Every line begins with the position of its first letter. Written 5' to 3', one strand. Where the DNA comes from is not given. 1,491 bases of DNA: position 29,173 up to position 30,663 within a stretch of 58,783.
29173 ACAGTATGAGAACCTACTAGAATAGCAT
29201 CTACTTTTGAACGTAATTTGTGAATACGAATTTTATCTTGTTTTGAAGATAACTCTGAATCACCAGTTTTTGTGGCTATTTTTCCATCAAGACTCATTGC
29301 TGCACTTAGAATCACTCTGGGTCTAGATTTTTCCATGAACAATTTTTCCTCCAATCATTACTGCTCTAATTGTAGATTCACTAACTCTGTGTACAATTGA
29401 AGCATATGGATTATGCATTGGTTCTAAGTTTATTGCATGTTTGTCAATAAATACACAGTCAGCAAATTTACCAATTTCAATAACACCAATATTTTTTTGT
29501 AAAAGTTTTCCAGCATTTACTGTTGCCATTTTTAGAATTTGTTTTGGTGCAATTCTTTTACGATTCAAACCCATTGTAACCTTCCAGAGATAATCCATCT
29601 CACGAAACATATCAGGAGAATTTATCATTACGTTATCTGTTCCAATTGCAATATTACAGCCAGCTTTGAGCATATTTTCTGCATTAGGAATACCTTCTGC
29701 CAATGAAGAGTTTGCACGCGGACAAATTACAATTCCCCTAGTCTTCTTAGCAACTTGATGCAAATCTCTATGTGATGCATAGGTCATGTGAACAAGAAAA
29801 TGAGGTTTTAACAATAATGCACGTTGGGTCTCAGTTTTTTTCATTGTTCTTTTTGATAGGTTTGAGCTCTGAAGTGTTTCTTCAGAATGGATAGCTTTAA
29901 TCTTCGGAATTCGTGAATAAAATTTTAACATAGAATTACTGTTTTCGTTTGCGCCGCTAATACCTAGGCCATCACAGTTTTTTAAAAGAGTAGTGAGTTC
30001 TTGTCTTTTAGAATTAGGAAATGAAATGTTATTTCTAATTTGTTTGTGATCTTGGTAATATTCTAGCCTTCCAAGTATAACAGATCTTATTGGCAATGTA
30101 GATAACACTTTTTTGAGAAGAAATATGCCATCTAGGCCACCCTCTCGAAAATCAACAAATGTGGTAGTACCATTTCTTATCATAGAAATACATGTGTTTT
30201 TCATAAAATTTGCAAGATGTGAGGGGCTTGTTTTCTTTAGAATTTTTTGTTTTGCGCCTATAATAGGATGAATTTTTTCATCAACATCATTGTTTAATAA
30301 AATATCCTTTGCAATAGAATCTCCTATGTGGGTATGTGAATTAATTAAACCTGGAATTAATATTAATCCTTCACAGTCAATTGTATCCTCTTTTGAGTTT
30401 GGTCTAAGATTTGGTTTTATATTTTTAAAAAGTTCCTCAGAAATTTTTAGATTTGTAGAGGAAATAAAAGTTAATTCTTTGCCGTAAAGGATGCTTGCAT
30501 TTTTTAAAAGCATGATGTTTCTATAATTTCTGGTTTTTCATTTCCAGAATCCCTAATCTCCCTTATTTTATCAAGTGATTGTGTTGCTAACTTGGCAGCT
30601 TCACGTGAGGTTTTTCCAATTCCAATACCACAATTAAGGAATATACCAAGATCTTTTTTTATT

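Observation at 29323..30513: Deaminase-type amidohydrolase inside the riboflavin operon: candidate for the unassigned archaeal pyrimidine deaminase step, or an ArfB substitute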

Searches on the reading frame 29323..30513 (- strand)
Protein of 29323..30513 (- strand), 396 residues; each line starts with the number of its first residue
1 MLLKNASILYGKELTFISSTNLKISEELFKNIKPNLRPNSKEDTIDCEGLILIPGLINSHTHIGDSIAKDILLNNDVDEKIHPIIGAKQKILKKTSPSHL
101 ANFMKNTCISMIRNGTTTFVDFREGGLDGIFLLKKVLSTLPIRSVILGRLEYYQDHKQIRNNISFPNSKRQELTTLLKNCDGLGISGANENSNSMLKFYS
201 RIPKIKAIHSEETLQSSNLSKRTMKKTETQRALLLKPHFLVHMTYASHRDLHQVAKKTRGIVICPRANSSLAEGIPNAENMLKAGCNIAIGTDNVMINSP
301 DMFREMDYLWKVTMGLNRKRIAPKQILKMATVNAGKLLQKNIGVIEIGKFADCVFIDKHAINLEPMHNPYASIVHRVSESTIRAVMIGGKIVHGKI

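Call 3: search_protein_families(library=pfam, proteins=[window:29323-30513:-], max_evalue=0.01)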
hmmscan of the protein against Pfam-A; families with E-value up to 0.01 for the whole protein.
window:29323-30513:- (396 aa): 2 families
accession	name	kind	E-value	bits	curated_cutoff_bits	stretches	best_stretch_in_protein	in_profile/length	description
PF01979.26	Amidohydro_1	-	1e-39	137.2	25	1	51-392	1-345/345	Amidohydrolase family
PF07969.17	Amidohydro_3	-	3.7e-14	53.5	29.7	2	241-393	311-472/472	Amidohydrolase family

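Call 4: search_protein_families(library=ncbifam, proteins=[window:29323-30513:-], max_evalue=0.01)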
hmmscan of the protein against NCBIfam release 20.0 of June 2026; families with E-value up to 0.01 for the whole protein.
window:29323-30513:- (396 aa): 52 families (the best 25 are shown)
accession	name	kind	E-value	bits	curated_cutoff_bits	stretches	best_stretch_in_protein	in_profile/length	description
NF005552.0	PRK07213.1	equivalog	1e-97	327.4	294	1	1-387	2-377/382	chlorohydrolase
NF006252.0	PRK08393.1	equivalog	3.8e-37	128.3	617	2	237-392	240-398/424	N-ethylammeline chlorohydrolase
NF006056.0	PRK08204.1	subfamily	1.8e-34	119.3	391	2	221-392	230-415/449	hypothetical protein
NF006549.0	PRK09045.1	equivalog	2e-34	119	540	2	229-391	245-413/444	TRZ/ATZ family hydrolase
NF004701.0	PRK06038.1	equivalog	1.1e-31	110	609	2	234-392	239-401/432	N-ethylammeline chlorohydrolase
NF004995.0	PRK06380.1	subfamily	1.1e-30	107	567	1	2-392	4-398/418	metal-dependent hydrolase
NF005557.0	PRK07228.1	equivalog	1.9e-30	106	522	2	239-393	252-413/445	5'-deoxyadenosine deaminase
NF006055.0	PRK08203.1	equivalog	6.9e-25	87.5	532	2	240-392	271-425/455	8-oxoguanine deaminase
NF005540.0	PRK07203.1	equivalog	7.5e-22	77.6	444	1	1-392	2-413/444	putative aminohydrolase SsnA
NF009059.0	PRK12393.1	equivalog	1.2e-21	77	543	2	241-392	276-430/460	amidohydrolase family protein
NF005211.0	PRK06687.1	equivalog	1.6e-20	73.3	703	2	231-392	241-408/419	TRZ/ATZ family protein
NF006681.0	PRK09229.1-2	equivalog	2.3e-20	72.8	362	1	234-392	263-424/451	formimidoylglutamate deiminase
NF006269.1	PRK08418.1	equivalog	3.9e-20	71.9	320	2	237-390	255-405/408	aminofutalosine deaminase family hydrolase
TIGR02967.1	guan_deamin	equivalog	2.1e-19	69.8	375.4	1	232-364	235-368/401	guanine deaminase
TIGR03314.1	Se_ssnA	subfamily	3.4e-19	69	455.5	1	1-393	1-413/441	putative selenium metabolism protein SsnA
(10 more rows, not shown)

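Call 16: find_homologous_proteins(query=window:29323-30513:-, max_evalue=0.00001)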
Query window:29323-30513:- (396 aa): 5445 proteins with E <= 0.00001 among 8000 candidates; the best 120 are listed.
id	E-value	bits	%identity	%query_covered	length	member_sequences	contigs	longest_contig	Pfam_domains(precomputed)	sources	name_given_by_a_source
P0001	2.1e-238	808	91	100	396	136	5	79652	PF07969.18,PF01979.27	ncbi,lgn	ncbi:MAG: amidohydrolase family protein [Nitrosopumilaceae archaeon]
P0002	5.6e-221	751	85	100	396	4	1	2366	PF07969.18,PF01979.27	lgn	-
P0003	9.9e-217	737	82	100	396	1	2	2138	PF07969.18,PF01979.27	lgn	-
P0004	1.2e-216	737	82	100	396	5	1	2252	PF07969.18,PF01979.27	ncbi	-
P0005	1.1e-214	730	81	100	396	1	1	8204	PF07969.18,PF01979.27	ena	-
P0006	1.3e-214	730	81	100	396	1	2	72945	PF07969.18,PF01979.27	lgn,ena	-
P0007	1.6e-214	730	81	100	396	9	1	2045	PF07969.18,PF01979.27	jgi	-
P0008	6.6e-214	728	81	100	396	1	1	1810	PF07969.18,PF01979.27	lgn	-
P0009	7.5e-214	728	81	100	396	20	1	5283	PF07969.18,PF01979.27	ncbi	ncbi:MAG TPA: amidohydrolase family protein [Nitrosopumilaceae archaeon]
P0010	8.0e-214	728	80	100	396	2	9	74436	PF07969.18,PF01979.27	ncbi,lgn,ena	-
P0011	1.0e-213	727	80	100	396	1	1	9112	PF07969.18,PF01979.27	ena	-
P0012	1.2e-213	727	81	100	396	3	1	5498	PF07969.18,PF01979.27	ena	-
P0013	3.3e-213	726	81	100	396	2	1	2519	PF07969.18,PF01979.27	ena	-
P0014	4.1e-213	725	81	100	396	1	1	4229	PF07969.18,PF01979.27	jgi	jgi:cytosine/adenosine deaminase-related metal-dependent hydrolase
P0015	4.1e-213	725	81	100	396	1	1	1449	PF07969.18,PF01979.27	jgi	-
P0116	1.7e-183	628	70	100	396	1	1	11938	PF07969.18,PF01979.27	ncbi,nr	ncbi:MAG: Pyrimidine deaminase archaeal predicted [Nitrosopumilales archaeon]|nr:MAG: Pyrimidine dea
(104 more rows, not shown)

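Call 21: find_related_loci(query=window:29323-30513:-, collection=genome_contigs, flank=6000)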
Query window:29323-30513:- (396 aa) in genome_contigs; peptide patterns used: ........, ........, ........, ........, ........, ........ (x = any residue, [..] = any of these).
257 stretches matched a pattern; 235 encode a relative of the query (tblastn E <= 1e-3); the best 80 are kept; 80 distinct loci.
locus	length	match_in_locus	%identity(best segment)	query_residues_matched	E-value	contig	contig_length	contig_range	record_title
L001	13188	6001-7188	93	1-396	0e+0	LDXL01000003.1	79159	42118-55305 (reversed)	MAG: Thaumarchaeota archaeon CSP1-1 XU09_C0003, whole genome shotgun sequence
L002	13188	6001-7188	92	1-396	0e+0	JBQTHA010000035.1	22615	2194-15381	MAG: Nitrosopumilaceae archaeon isolate SAW220 c_000000502825, whole genome shotgun sequence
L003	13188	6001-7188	85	1-396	0e+0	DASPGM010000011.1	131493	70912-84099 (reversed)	MAG TPA_asm: Nitrosopumilaceae archaeon isolate SMAG_U16451 k141_1445066, whole genome shotgun sequence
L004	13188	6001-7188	80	1-396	0e+0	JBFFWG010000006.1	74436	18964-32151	MAG: Nitrosopumilaceae archaeon isolate Mix_mud24.2022.10.26 k141_2279325_length_74436_cov_14.1706, whole genome shotgun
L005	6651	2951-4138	81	1-396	0e+0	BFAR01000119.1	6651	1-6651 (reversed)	Archaeon MnTg01 DNA, NODE_69_119, whole genome shotgun sequence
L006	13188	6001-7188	80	1-396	0e+0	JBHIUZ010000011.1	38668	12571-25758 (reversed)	MAG: Nitrosopumilaceae archaeon isolate TC1-5-SC_bin.1 TC1-5-SC_bin.1_contig0011, whole genome shotgun sequence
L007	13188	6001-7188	83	1-396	0e+0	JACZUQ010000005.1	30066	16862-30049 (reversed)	MAG: Thaumarchaeota archaeon isolate B16T1B3 B16T1B3_NODE94, whole genome shotgun sequence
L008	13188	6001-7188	77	1-396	0e+0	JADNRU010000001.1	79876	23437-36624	MAG: Nitrosopumilales archaeon isolate NPMR_NP_delta_1 NPMRD1C00001, whole genome shotgun sequence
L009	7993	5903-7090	69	1-396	0e+0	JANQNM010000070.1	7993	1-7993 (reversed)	MAG: Nitrosopumilus sp. isolate PL23a_bin.61 k99_1553054, whole genome shotgun sequence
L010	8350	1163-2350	70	1-396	0e+0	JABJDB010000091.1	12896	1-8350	MAG: Thaumarchaeota archaeon isolate SI073_bin69 k141_2672900, whole genome shotgun sequence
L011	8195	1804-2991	68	1-396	0e+0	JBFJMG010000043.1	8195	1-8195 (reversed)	MAG: Nitrosopumilaceae archaeon isolate Mix_sand17.2022.03.Z.11 k141_2218873_length_8195_cov_14.9764, whole genome shotg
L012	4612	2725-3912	69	1-396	0e+0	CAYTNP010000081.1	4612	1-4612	MAG TPA_asm: uncultured Nitrosopumilaceae archaeon isolate binchicken_co65_74 genome assembly, contig: NODE_63880_length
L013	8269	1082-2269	70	1-396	0e+0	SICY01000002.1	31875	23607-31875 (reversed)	MAG: Nitrosarchaeum sp. isolate Baikal-deep-G180 Nit-sp-BA1250m-C2, whole genome shotgun sequence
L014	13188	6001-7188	70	1-396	0e+0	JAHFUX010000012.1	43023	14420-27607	MAG: Nitrosarchaeum sp. isolate nzgw9 NODE_439_length_43024_cov_10.746288, whole genome shotgun sequence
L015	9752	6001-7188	69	1-396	0e+0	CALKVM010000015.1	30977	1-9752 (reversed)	MAG: uncultured Candidatus Nitrosoarchaeum sp. isolate LH-05nov19-164 genome assembly, contig: LH-05nov19-C2703, whole g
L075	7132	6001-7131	68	1-377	1e-177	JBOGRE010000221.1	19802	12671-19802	MAG: Nitrosarchaeum sp. isolate H1-B1_metabat2.bin.78 k127_1560924, whole genome shotgun sequence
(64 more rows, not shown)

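Call 23: search_solved_structures(query=window:29323-30513:-, max_evalue=0.00001, show_alignments=2)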
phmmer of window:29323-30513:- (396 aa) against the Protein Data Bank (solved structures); distinct sequences matched with E-value up to 0.00001: 14.
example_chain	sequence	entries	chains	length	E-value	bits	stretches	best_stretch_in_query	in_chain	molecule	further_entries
4dyk_A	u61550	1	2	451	3.2e-20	75.6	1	229-390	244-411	AMIDOHYDROLASE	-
4gbd_A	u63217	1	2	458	3.4e-20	75.5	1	229-390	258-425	Putative uncharacterized protein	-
4dzh_A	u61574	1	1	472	9.8e-17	64.1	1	237-390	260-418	AMIDOHYDROLASE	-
4v1x_A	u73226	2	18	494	3.1e-16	62.5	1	240-392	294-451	ATRAZINE CHLOROHYDROLASE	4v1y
3lnp_A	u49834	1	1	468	5.8e-15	58.3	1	42-391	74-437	Amidohydrolase family Protein OLEI01672_1_465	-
7ww2_A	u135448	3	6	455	1.5e-12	50.4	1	253-392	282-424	8-oxoguanine deaminase | Hydroxydechloroatrazine ethylaminohydrolase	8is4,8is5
3hpa_A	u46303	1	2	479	3e-12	49.4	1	254-392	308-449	AMIDOHYDROLASE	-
4f0r_A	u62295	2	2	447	5e-12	48.7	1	227-391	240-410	5-methylthioadenosine/S-adenosylhomocysteine deaminase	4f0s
1p1m_A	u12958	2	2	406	2.9e-10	42.8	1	265-392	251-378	Hypothetical protein TM0936 | Uncharacterized protein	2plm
1j6p_A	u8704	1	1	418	3.2e-10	42.7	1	265-392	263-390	METAL-DEPENDENT HYDROLASE OF CYTOSINEDEMANIASE/CHLOROHYDROLASE FAMILY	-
3e0l_A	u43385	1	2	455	6.9e-08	35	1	229-385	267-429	Guanine deaminase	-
2uz9_A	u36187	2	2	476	9.7e-08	34.5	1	230-385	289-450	GUANINE DEAMINASE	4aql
4m51_A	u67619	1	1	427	3.4e-07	32.8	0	228-359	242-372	Amidohydrolase family protein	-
3v7p_A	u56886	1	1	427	3.4e-07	32.8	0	228-359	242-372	Amidohydrolase family protein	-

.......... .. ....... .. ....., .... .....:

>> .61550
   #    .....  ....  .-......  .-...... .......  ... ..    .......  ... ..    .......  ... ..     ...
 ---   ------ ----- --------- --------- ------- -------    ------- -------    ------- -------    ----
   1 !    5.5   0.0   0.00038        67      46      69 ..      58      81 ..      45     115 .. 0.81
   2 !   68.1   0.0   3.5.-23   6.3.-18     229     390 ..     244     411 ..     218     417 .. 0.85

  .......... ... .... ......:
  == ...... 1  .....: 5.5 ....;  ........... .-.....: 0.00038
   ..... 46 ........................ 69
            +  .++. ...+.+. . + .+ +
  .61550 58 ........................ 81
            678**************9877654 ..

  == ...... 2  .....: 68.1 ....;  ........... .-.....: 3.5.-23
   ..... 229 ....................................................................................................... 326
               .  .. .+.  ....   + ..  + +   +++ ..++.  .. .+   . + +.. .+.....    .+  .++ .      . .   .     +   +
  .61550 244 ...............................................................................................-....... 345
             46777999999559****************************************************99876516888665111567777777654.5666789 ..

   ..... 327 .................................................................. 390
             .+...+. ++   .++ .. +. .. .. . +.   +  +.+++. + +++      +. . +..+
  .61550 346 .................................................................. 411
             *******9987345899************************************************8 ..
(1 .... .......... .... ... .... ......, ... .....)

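Call 35: search_protein_representatives(protein=window:29323-30513:-)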
Query: 396 residues. Proteins with E-value up to 0.001 (for the whole library): 6396; up to 1e-10: 2000; up to 1e-30: 181. The best 150 are listed.
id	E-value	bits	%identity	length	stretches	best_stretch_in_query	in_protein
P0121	1.5e-168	576.9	65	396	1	1-396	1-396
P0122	1.7e-144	497.7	57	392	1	1-396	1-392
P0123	5.6e-131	453.3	72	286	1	111-396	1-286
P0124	8.8e-121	419.7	63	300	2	212-395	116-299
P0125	4.3e-115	401.0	61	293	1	1-289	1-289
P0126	7.6e-104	364.0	49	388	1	1-395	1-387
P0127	9.2e-98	344.0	46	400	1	2-396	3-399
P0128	1.1e-92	327.3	48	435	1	2-393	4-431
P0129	1.2e-90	320.5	46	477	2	171-392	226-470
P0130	7.3e-84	298.2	42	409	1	3-395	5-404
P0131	1.3e-81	290.8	46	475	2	164-392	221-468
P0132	1.9e-81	290.3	41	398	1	2-395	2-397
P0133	5.2e-79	282.3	39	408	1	1-395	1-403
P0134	5.4e-78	278.9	42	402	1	2-394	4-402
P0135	3.2e-77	276.4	75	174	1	225-395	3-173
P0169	3.0e-51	190.9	37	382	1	20-393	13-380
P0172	1.5e-50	188.6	30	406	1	1-391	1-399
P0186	8.3e-47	176.3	32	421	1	2-394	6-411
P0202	1.3e-42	162.5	38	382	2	240-393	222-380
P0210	6.1e-41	157.0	39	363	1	45-382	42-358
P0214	7.4e-40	153.4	31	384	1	5-393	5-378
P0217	1.9e-39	152.1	33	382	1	49-380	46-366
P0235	2.1e-37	145.4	39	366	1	42-378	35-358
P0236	2.5e-37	145.1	33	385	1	9-392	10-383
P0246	9.1e-37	143.3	37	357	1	3-390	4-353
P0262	1.4e-34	136.1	37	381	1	49-358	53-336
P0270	3.4e-33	131.5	35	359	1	49-356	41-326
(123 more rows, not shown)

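Call 38: find_homologous_proteins(query=A1, max_evalue=1e-10)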
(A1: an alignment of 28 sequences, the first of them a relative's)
Query A1 (28 sequences) (409 aa, profile of the alignment): 2331 proteins with E <= 1e-10 among 8000 candidates; the best 120 are listed.
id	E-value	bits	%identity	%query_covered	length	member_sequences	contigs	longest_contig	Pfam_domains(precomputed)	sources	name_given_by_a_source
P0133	1.1e-158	546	43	97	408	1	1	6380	PF07969.18,PF01979.27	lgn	-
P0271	2.1e-157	542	45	96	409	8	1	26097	PF07969.18,PF01979.27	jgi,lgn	jgi:cytosine/adenosine deaminase-related metal-dependent hydrolase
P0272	7.7e-157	540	46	98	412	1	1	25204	PF07969.18,PF01979.27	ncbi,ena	-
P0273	9.2e-157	540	46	98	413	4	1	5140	PF07969.18,PF01979.27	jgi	-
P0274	1.4e-156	539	45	98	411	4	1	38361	PF07969.18,PF01979.27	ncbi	-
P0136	3.6e-156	538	42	99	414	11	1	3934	PF07969.18,PF01979.27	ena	-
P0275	5.7e-156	537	48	98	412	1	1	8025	PF07969.18,PF01979.27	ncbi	ncbi:MAG: amidohydrolase family protein [Nitrososphaerales archaeon]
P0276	1.7e-155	536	44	100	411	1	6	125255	PF07969.18,PF01979.27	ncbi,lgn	ncbi:MAG: amidohydrolase family protein [Nitrososphaerales archaeon]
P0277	2.9e-155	535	47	98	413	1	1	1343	PF07969.18,PF01979.27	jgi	-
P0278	6.6e-155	534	46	98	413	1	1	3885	PF07969.18,PF01979.27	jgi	-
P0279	1.8e-154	532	48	98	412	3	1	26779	PF07969.18,PF01979.27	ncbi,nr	ncbi:MAG: amidohydrolase family protein [Candidatus Methylarchaceae archaeon HK01M]|nr:amidohydrolas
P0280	2.0e-154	532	43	100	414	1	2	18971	PF07969.18,PF01979.27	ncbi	-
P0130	2.1e-154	532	100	100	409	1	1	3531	PF07969.18,PF01979.27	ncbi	ncbi:MAG: amidohydrolase family protein [Candidatus Bathyarchaeia archaeon]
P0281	2.8e-154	532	49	99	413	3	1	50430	PF07969.18,PF01979.27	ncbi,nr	ncbi:MAG: amidohydrolase family protein [Nitrososphaerales archaeon]|nr:amidohydrolase family protei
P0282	3.7e-154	531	42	99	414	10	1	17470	PF07969.18,PF01979.27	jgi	-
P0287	2.0e-153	529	44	100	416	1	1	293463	PF00962.29,PF07969.18,PF01979.27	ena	-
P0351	1.3e-145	503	48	99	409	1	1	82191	PF07969.18,PF01979.27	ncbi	ncbi:MAG: amidohydrolase family protein [Candidatus Bathyarchaeia archaeon]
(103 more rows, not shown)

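Call 39: find_encoding_contigs(protein=P0276, flank=6000, max_places=2)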
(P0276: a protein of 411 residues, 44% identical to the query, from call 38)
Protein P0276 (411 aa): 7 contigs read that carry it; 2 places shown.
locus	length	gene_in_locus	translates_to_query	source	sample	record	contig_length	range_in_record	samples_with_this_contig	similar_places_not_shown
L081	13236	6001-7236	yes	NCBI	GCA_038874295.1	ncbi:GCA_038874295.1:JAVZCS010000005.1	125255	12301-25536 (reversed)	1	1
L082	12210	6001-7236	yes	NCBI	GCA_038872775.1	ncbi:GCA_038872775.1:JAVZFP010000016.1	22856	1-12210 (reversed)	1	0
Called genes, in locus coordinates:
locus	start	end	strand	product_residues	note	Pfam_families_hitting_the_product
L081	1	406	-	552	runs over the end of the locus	PF04675:DNA_ligase_A_N, PF01068:DNA_ligase_A_M, PF04679:DNA_ligase_A_C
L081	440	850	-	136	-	PF08753:NikR_C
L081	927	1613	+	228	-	PF01891:CbiM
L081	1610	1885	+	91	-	-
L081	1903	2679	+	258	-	PF02361:CbiQ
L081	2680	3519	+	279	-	PF02463:SMC_N (weak), PF00005:ABC_tran, PF13175:AAA_15 (faint), PF13304:AAA_21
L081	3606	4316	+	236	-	PF00926:DHBP_synthase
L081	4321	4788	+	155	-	PF00885:DMRL_synthase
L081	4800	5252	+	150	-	PF00885:DMRL_synthase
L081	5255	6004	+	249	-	PF05165:GCH_III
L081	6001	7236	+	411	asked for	PF01979:Amidohydro_1, PF07969:Amidohydro_3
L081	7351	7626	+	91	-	PF05168:HEPN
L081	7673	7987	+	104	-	PF01909:NTP_transf_2, PF18765:Polbeta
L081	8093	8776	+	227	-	-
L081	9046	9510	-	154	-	PF04073:tRNA_edit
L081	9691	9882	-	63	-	-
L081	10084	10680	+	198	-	PF00339:Arrestin_N (weak)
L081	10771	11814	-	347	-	PF13421:Band_7_1, PF01145:Band_7, PF12773:DZR, PF13240:Zn_Ribbon_1, PF12773:DZR, PF13240:Zn_Ribbon_1, PF24463:DUF7577, PF13240:Zn_Ribbon_1, +6 more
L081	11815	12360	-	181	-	-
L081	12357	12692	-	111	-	-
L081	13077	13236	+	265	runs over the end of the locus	PF09651:Cas_APE2256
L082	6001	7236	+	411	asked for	PF01979:Amidohydro_1, PF07969:Amidohydro_3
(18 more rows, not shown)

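Call 40: find_encoding_contigs(protein=P0351, flank=6000, max_places=2)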
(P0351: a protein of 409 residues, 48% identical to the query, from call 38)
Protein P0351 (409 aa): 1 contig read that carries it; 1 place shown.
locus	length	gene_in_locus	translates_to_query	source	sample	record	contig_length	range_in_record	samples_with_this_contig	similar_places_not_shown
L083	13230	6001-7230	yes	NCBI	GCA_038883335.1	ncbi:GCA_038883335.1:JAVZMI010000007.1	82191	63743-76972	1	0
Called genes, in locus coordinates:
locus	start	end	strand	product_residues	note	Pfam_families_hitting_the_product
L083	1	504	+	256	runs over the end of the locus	PF02358:Trehalose_PPase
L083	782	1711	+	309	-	PF08271:Zn_Ribbon_TF, PF00382:TFIIB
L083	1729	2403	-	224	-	PF02463:SMC_N (faint), PF00005:ABC_tran, PF13304:AAA_21 (weak)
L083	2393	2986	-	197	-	PF02687:FtsX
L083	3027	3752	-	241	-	PF18822:CdvA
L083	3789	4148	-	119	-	-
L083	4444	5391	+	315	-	PF05362:Lon_C, PF13541:ChlI (weak)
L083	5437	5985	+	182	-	PF22769:DCD, PF00692:dUTPase (weak)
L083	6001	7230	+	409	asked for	PF01979:Amidohydro_1, PF07969:Amidohydro_3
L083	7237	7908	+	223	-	PF01872:RibD_C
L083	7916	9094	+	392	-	PF04055:Radical_SAM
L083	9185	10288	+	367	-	PF04055:Radical_SAM, PF19288:CofH_C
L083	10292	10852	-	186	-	PF01613:Flavin_Reduct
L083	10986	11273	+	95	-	-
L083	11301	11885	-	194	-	-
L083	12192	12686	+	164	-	PF05175:MTS (weak), PF13489:Methyltransf_23, PF08003:Methyltransf_9, PF01209:Ubie_methyltran, PF13847:Methyltransf_31, PF08241:Methyltransf_11, PF08242:Methyltransf_12, PF13649:Methyltransf_25, +4 more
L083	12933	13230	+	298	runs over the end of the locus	PF13593:SBF_like, PF01758:SBF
